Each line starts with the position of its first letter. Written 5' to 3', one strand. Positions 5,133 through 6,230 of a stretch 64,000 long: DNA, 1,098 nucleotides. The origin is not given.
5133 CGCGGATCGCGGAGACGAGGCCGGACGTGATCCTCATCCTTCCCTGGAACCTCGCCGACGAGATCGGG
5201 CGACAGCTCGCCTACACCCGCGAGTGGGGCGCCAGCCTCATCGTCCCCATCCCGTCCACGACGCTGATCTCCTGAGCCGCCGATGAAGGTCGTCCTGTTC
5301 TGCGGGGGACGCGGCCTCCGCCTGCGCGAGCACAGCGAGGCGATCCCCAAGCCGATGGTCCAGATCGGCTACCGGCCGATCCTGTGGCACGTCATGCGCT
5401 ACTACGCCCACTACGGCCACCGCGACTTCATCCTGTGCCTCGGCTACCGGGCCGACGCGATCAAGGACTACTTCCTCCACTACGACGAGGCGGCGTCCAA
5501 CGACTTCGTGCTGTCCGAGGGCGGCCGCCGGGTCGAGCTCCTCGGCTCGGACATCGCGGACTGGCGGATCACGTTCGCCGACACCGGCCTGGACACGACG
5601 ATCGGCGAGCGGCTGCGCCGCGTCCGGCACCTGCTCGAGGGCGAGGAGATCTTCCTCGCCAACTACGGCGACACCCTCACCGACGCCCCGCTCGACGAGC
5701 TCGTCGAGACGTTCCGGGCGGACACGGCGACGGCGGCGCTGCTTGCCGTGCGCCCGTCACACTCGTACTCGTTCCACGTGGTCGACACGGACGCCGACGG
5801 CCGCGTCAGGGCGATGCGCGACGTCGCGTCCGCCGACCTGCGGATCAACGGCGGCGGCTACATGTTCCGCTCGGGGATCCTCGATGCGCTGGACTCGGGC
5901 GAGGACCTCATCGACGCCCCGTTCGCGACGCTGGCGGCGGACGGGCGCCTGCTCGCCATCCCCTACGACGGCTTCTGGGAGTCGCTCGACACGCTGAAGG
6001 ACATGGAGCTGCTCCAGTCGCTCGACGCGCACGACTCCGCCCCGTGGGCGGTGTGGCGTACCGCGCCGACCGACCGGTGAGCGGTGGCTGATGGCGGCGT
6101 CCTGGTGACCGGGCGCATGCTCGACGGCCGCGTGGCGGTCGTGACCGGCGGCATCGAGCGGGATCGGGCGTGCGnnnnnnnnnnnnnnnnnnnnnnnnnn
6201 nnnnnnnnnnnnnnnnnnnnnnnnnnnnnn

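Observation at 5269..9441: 469-bp near-identical inverted repeat inside two rfbF paralogs brackets a 3.2-kb segment (gene conversion or an invertible cassette)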

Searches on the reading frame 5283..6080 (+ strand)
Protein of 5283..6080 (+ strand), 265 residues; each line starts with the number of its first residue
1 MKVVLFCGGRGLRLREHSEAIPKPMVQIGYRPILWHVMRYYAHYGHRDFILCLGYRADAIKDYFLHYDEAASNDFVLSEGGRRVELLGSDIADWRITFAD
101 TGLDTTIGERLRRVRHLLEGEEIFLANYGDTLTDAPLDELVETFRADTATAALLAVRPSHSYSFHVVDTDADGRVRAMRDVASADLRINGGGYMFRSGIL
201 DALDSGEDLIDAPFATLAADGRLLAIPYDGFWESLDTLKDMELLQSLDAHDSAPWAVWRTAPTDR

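Call 10: search_protein_families(library=pfam, proteins=[window:5283-6080:+])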
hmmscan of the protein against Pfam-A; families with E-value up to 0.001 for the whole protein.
window:5283-6080:+ (265 aa): 1 family
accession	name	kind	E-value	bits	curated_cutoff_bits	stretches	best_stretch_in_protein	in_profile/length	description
PF00483.29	NTP_transferase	-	4.7e-10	39.9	21.2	1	3-233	2-227/245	Nucleotidyl transferase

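Call 12: find_encoding_contigs(protein=window:5283-6080:+, flank=10000, max_places=10)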
Protein window:5283-6080:+ (265 aa): 1 contig read that carries it; 1 place shown.
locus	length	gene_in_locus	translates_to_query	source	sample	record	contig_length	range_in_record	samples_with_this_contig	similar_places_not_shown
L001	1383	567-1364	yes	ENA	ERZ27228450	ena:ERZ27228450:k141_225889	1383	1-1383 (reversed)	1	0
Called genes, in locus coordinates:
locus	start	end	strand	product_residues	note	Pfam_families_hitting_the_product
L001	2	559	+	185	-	?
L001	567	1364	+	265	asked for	PF00483:NTP_transferase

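Call 16: find_homologous_proteins(query=window:5283-6080:+, max_evalue=1e-40)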
Query window:5283-6080:+ (265 aa): 7985 proteins with E <= 1e-40 among 8000 candidates; the best 120 are listed.
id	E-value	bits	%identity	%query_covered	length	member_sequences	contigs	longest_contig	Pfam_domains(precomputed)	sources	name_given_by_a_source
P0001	3.7e-171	586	98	100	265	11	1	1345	PF00483.30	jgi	jgi:glucose-1-phosphate cytidylyltransferase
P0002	6.2e-150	516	86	98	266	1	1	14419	PF00483.30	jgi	jgi:glucose-1-phosphate cytidylyltransferase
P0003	4.5e-148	510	84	100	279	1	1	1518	PF00483.30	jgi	jgi:glucose-1-phosphate cytidylyltransferase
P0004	1.1e-147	509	84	99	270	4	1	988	PF00483.30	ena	-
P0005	1.5e-147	508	85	99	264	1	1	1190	PF00483.30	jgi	jgi:glucose-1-phosphate cytidylyltransferase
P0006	3.4e-147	507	85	98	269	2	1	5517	PF00483.30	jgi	jgi:glucose-1-phosphate cytidylyltransferase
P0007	7.0e-147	506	84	99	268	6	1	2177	PF00483.30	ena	-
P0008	2.0e-146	504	84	99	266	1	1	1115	PF00483.30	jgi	-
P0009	3.7e-146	504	84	98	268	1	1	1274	PF00483.30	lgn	-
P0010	3.8e-146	504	83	99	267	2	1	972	PF00483.30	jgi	jgi:glucose-1-phosphate cytidylyltransferase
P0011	6.9e-145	499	84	98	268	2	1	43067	PF00483.30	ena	-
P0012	9.4e-145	499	84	98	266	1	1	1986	PF00483.30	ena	-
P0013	1.5e-144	498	84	98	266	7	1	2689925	PF00483.30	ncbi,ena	-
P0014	1.6e-143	495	83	98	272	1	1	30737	PF00483.30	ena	-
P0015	3.9e-143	494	81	100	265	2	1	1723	PF00483.30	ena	-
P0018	5.4e-143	493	82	98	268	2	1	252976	PF00483.30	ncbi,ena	-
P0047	4.8e-129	447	77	100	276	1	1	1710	PF00483.30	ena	-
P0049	8.1e-129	447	78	97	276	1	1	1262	PF00483.30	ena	-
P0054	2.6e-127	442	77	97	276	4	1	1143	PF00483.30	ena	-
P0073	6.9e-123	427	74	97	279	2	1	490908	PF00483.30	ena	-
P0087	6.9e-120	417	74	97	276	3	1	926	-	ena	-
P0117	9.5e-114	397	100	66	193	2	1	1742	PF00483.30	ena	-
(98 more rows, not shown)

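Call 20: find_related_loci(query=window:5283-6080:+, collection=genome_contigs, flank=10000)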
Query window:5283-6080:+ (265 aa) in genome_contigs; peptide patterns used: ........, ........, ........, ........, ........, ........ (x = any residue, [..] = any of these).
600 stretches matched a pattern (row limit reached: there are more); 586 encode a relative of the query (tblastn E <= 1e-3); the best 80 are kept; 80 distinct loci.
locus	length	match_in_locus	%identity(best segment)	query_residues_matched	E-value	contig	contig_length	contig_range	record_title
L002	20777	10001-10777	82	1-261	1e-142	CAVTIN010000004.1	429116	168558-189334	MAG: uncultured Chloroflexia bacterium isolate MFD05684.bin.3.180 genome assembly, contig: contig_26786, whole genome sh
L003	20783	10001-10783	84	1-261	9e-138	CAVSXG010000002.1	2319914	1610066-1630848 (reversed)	MAG: uncultured Chloroflexia bacterium isolate MFD09212.bin.2.111 genome assembly, contig: contig_20265, whole genome sh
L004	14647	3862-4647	58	1-264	2e-107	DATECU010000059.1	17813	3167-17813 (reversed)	MAG TPA_asm: Vicinamibacteria bacterium isolate SMAG_U8280 k141_2684600, whole genome shotgun sequence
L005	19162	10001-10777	57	1-261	1e-105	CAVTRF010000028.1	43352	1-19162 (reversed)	MAG: uncultured delta proteobacterium isolate MFD00905.bin.2.16 genome assembly, contig: contig_48216, whole genome shot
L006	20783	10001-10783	61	1-263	1e-103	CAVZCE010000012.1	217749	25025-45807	MAG: uncultured Chloroflexia bacterium isolate MFD01721.bin.1.54 genome assembly, contig: contig_5711, whole genome shot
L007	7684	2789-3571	60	1-263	3e-103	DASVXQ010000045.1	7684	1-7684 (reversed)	MAG TPA_asm: Actinomycetes bacterium isolate SMAG_U2579 k141_852372, whole genome shotgun sequence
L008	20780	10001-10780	58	1-262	5e-103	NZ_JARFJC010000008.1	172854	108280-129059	Luteipulveratus flavus strain YIM 133132 Scaffold8, whole genome shotgun sequence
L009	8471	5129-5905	62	1-261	1e-102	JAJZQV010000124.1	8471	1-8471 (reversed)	MAG: Actinomycetes bacterium isolate SKS1.bin60 NODE_14760_length_8471_cov_3.434564, whole genome shotgun sequence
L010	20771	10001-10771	61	1-259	1e-102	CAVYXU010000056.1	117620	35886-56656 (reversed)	MAG: uncultured Chloroflexia bacterium isolate MFD05684.bin.3.404 genome assembly, contig: contig_70181, whole genome sh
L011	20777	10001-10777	61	1-261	1e-102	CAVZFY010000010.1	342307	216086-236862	MAG: uncultured Chloroflexia bacterium isolate MFD05513.bin.2.203 genome assembly, contig: contig_31780, whole genome sh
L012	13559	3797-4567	58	1-259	5e-102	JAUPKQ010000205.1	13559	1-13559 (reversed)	MAG: Actinomycetota bacterium isolate erpe_2018_pw_0hr_WHONDRS-PP48-000085_B_bin.37 scaffold_1223027, whole genome shotg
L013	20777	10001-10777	59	1-261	2e-101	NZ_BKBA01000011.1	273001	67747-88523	Knoellia locipacati strain NBRC 109775 sequence11, whole genome shotgun sequence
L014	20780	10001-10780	55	1-260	1e-100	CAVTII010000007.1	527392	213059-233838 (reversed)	MAG: uncultured Acidobacteriota bacterium isolate MFD05841.bin.1.192 genome assembly, contig: contig_16987, whole genome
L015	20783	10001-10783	59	1-263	5e-101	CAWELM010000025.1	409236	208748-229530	MAG: uncultured Actinomycetota bacterium isolate MFD05841.bin.3.160 genome assembly, contig: contig_9579, whole genome s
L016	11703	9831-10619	57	1-264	5e-101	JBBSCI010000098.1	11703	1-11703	MAG: Candidatus Limnocylindrales bacterium isolate metawrap_la6_14 metawrap_la6_14_K_874999_L_11703_cov_11.0000, whole g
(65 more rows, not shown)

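Call 23: find_encoding_contigs(protein=P0047, flank=10000, max_places=10)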
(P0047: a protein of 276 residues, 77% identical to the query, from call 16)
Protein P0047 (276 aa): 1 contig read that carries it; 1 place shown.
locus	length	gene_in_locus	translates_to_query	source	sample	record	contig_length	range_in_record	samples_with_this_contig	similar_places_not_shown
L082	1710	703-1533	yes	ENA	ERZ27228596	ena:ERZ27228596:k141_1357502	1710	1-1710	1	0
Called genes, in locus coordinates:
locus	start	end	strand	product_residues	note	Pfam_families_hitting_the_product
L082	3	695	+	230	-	?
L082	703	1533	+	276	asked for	PF00483:NTP_transferase (weak)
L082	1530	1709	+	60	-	?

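Call 24: find_encoding_contigs(protein=P0117, flank=10000, max_places=10)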
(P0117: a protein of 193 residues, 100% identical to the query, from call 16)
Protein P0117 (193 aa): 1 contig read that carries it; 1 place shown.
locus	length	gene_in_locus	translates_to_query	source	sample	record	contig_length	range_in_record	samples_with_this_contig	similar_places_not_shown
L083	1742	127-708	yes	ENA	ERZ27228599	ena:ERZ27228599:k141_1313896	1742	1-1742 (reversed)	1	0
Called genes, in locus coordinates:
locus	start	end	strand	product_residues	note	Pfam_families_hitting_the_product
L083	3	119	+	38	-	?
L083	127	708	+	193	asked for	PF00483:NTP_transferase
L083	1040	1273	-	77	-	-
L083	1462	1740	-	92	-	?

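Call 25: find_encoding_contigs(protein=P0087, flank=10000, max_places=10)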
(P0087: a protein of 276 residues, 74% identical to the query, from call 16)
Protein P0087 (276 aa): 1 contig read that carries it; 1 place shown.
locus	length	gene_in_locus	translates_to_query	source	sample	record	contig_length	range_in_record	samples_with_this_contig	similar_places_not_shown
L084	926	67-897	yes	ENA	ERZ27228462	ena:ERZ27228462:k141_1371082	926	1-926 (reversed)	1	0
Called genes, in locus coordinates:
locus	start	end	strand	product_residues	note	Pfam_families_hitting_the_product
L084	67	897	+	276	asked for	-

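Call 34: find_encoding_contigs(protein=P0001, flank=10000, max_places=10)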
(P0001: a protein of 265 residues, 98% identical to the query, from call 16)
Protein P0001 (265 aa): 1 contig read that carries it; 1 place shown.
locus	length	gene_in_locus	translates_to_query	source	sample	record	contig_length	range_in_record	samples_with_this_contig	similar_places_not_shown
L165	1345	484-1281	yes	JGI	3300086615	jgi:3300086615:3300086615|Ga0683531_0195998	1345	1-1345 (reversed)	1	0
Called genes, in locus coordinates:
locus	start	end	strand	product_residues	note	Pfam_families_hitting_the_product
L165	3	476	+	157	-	?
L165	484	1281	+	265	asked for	PF00483:NTP_transferase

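Call 35: find_encoding_contigs(protein=P0054, flank=10000, max_places=10)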
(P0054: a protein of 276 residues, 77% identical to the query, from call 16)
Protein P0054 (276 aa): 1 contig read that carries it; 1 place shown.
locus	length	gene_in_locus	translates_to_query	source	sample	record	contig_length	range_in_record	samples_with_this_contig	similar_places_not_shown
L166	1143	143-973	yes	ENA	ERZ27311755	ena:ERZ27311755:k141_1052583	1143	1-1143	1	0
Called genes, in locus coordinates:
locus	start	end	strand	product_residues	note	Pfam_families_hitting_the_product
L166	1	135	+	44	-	?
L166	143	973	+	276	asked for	PF00483:NTP_transferase (faint)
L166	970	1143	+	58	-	?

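Call 36: find_encoding_contigs(protein=P0049, flank=10000, max_places=10)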
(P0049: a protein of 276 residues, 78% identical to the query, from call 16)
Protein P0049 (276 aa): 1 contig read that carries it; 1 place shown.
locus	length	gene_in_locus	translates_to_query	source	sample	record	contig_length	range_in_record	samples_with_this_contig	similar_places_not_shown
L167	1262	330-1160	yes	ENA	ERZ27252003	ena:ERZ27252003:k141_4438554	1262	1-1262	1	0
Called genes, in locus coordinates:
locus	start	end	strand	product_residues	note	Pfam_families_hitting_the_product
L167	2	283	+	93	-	?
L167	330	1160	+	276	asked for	PF00483:NTP_transferase (weak)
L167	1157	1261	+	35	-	?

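Call 51: find_encoding_contigs(protein=P0002, flank=10000, max_places=4)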
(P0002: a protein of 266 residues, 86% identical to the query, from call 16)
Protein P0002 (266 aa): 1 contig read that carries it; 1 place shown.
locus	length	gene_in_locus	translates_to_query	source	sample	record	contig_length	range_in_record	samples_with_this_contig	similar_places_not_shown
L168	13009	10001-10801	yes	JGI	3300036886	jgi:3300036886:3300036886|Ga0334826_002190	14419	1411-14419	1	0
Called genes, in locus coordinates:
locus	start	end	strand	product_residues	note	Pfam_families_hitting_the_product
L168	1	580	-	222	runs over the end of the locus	PF01596:Methyltransf_3, PF13578:Methyltransf_24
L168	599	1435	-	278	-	-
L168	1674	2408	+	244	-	PF13483:Lactamase_B_3, PF00753:Lactamase_B, PF12706:Lactamase_B_2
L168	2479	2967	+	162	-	-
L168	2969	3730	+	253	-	PF00142:Fer4_NifH, PF01656:CbiA, PF02374:ArsA_ATPase (weak), PF06564:CBP_BcsQ, PF09140:MipZ, PF10609:ParA (weak), PF13614:AAA_31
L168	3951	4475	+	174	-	PF02369:Big_1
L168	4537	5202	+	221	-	PF04203:Sortase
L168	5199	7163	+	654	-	PF13196:DUF4012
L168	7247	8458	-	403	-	PF01266:DAO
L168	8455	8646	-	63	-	-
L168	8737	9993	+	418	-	PF08421:Methyltransf_13, PF13489:Methyltransf_23, PF08484:Methyltransf_14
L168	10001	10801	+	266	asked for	PF00483:NTP_transferase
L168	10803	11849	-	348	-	PF01370:Epimerase, PF04321:RmlD_sub_bind, PF16363:GDP_Man_Dehyd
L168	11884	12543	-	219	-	PF02585:PIG-L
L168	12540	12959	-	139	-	-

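Call 52: find_encoding_contigs(protein=P0013, flank=10000, max_places=4)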
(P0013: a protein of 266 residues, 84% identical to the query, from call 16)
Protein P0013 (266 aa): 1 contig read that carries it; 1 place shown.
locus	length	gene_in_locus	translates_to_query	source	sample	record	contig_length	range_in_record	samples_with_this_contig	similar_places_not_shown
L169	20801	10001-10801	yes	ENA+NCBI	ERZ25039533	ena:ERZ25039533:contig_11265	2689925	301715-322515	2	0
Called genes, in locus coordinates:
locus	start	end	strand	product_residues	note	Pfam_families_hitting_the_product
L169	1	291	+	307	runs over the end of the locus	-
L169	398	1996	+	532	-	PF02776:TPP_enzyme_N, PF00205:TPP_enzyme_M, PF02775:TPP_enzyme_C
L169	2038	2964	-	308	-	PF02585:PIG-L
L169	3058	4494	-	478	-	PF01210:NAD_Gly3P_dh_N (weak), PF02737:3HCDH_N, PF03446:NAD_binding_2 (weak), PF03721:UDPG_MGDP_dh_N, PF00984:UDPG_MGDP_dh, PF03720:UDPG_MGDP_dh_C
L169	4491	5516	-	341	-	PF01408:GFO_IDH_MocA, PF03447:NAD_binding_3 (faint), PF02894:GFO_IDH_MocA_C, PF22725:GFO_IDH_MocA_C3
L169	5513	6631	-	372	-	PF01041:DegT_DnrJ_EryC1, PF01212:Beta_elim_lyase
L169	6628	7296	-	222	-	PF25084:LbH_EIF2B, PF14602:Hexapep_2 (faint), PF25087:GMPPB_C (weak), PF00132:Hexapep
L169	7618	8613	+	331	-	-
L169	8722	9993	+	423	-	PF08421:Methyltransf_13, PF13489:Methyltransf_23, PF08242:Methyltransf_12 (weak), PF08484:Methyltransf_14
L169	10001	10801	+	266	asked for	PF00483:NTP_transferase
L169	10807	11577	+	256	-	PF00106:adh_short, PF01370:Epimerase (faint), PF08659:KR, PF13561:adh_short_C2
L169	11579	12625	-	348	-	PF01370:Epimerase, PF04321:RmlD_sub_bind, PF16363:GDP_Man_Dehyd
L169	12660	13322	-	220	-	PF02585:PIG-L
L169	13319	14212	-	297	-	PF00483:NTP_transferase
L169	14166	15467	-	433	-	PF08421:Methyltransf_13, PF13489:Methyltransf_23 (faint), PF08484:Methyltransf_14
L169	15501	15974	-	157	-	PF00908:dTDP_sugar_isom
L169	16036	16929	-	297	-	PF13641:Glyco_tranf_2_3, PF00535:Glycos_transf_2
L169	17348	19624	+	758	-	-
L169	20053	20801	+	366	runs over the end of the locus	PF00535:Glycos_transf_2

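Call 53: find_encoding_contigs(protein=P0018, flank=10000, max_places=4)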
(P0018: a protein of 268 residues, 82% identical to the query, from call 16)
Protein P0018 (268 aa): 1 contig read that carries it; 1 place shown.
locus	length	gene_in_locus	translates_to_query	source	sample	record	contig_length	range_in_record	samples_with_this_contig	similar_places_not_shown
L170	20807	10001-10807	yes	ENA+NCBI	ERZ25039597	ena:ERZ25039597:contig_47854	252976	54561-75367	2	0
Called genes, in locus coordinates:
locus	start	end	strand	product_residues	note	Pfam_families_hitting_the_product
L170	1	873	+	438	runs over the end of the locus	-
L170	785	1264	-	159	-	-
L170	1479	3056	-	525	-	PF07940:Hepar_II_III_C (weak)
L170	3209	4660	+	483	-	PF13579:Glyco_trans_4_4, PF13439:Glyco_transf_4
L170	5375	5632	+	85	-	PF04932:Wzy_C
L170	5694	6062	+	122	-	-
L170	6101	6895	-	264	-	PF20585:Pectate_lyase_5 (faint)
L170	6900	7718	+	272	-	-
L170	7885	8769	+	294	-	PF00535:Glycos_transf_2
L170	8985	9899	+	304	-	PF13489:Methyltransf_23, PF08242:Methyltransf_12 (faint), PF08484:Methyltransf_14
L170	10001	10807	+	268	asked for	PF00483:NTP_transferase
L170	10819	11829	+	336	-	PF02350:Epimerase_2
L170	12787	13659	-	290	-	-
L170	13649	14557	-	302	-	-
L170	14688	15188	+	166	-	PF02397:Bac_transf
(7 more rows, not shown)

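Call 61: search_solved_structures(query=window:5283-6080:+, max_evalue=1e-10, show_alignments=1)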
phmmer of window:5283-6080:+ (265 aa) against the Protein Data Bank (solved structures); distinct sequences matched with E-value up to 1e-10: 5.
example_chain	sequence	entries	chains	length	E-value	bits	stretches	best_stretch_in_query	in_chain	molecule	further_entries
1tzf_A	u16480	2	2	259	5.3e-49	170.2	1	2-258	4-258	Glucose-1-phosphate cytidylyltransferase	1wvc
7whr_B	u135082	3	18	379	1.7e-12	50.5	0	1-78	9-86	Nucleotidyl transferase family protein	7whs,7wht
8yre_D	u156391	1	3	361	8.5e-12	48.2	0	1-240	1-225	Mannose-1-phosphate guanylyltransferase 1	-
7x8j_A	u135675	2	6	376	9.7e-12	48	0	1-240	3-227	Mannose-1-phosphate guanylyltransferase 1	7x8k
7d72_K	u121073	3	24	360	6.3e-11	45.4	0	1-241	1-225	Mannose-1-phosphate guanyltransferase beta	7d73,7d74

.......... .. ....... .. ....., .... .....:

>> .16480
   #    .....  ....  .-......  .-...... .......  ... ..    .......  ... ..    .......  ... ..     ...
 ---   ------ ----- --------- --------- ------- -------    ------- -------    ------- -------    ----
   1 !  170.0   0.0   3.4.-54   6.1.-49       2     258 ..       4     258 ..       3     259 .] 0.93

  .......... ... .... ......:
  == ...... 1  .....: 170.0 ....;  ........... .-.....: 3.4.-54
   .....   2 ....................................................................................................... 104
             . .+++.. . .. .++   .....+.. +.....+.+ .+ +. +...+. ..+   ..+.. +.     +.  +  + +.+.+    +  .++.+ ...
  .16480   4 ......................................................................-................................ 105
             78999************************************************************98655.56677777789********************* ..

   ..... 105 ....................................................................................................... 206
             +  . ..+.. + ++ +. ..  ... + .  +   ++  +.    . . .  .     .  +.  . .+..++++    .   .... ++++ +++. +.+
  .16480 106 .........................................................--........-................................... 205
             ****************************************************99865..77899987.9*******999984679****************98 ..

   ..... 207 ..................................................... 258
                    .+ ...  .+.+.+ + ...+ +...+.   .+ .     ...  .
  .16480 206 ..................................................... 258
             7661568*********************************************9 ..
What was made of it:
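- On Glucose-1-phosphate cytidylyltransferase (RfbF): PDB 1TZF matches at E=5e-49 over residues 2-258 (call 61).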

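Call 63: find_encoding_contigs(protein=P0073, flank=10000, max_places=4)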
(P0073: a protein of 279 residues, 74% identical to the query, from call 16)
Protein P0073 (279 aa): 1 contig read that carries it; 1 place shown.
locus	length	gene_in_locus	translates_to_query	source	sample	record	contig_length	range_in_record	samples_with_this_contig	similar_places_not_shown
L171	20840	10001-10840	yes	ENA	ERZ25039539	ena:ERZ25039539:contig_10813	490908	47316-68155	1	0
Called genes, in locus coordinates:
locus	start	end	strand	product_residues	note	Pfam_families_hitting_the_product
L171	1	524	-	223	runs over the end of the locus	PF17836:PglD_N, PF00132:Hexapep (weak), PF25084:LbH_EIF2B, PF25087:GMPPB_C (faint), PF00132:Hexapep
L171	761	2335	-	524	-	PF00501:AMP-binding, PF13193:AMP-binding_C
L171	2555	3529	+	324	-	PF02540:NAD_synthase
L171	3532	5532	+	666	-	PF13522:GATase_6, PF13537:GATase_7, PF00733:Asn_synthase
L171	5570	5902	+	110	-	-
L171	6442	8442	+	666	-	PF13727:CoA_binding_3 (weak), PF07993:NAD_binding_4 (faint), PF00106:adh_short (faint), PF01073:3Beta_HSD, PF01370:Epimerase, PF02719:Polysacc_synt_2, PF04321:RmlD_sub_bind, PF16363:GDP_Man_Dehyd, +1 more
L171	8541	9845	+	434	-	PF03446:NAD_binding_2 (weak), PF03721:UDPG_MGDP_dh_N, PF00984:UDPG_MGDP_dh, PF03720:UDPG_MGDP_dh_C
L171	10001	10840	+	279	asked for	PF00483:NTP_transferase (weak)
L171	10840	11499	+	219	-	PF02585:PIG-L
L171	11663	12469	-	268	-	PF00483:NTP_transferase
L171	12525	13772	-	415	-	PF08421:Methyltransf_13, PF13489:Methyltransf_23, PF08241:Methyltransf_11 (weak), PF08242:Methyltransf_12 (weak), PF08484:Methyltransf_14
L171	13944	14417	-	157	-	PF00908:dTDP_sugar_isom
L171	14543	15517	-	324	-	PF13489:Methyltransf_23, PF08241:Methyltransf_11 (weak), PF08242:Methyltransf_12, PF08484:Methyltransf_14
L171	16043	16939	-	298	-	-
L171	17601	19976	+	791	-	-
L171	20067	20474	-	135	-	-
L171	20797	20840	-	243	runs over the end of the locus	PF13483:Lactamase_B_3, PF00753:Lactamase_B, PF12706:Lactamase_B_2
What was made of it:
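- On Programmed site-specific DNA inversion (phase-variation invertase systems): The relatives L169 and L171 show no recombinase in their precomputed Pfam lists either (calls 52, 63).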
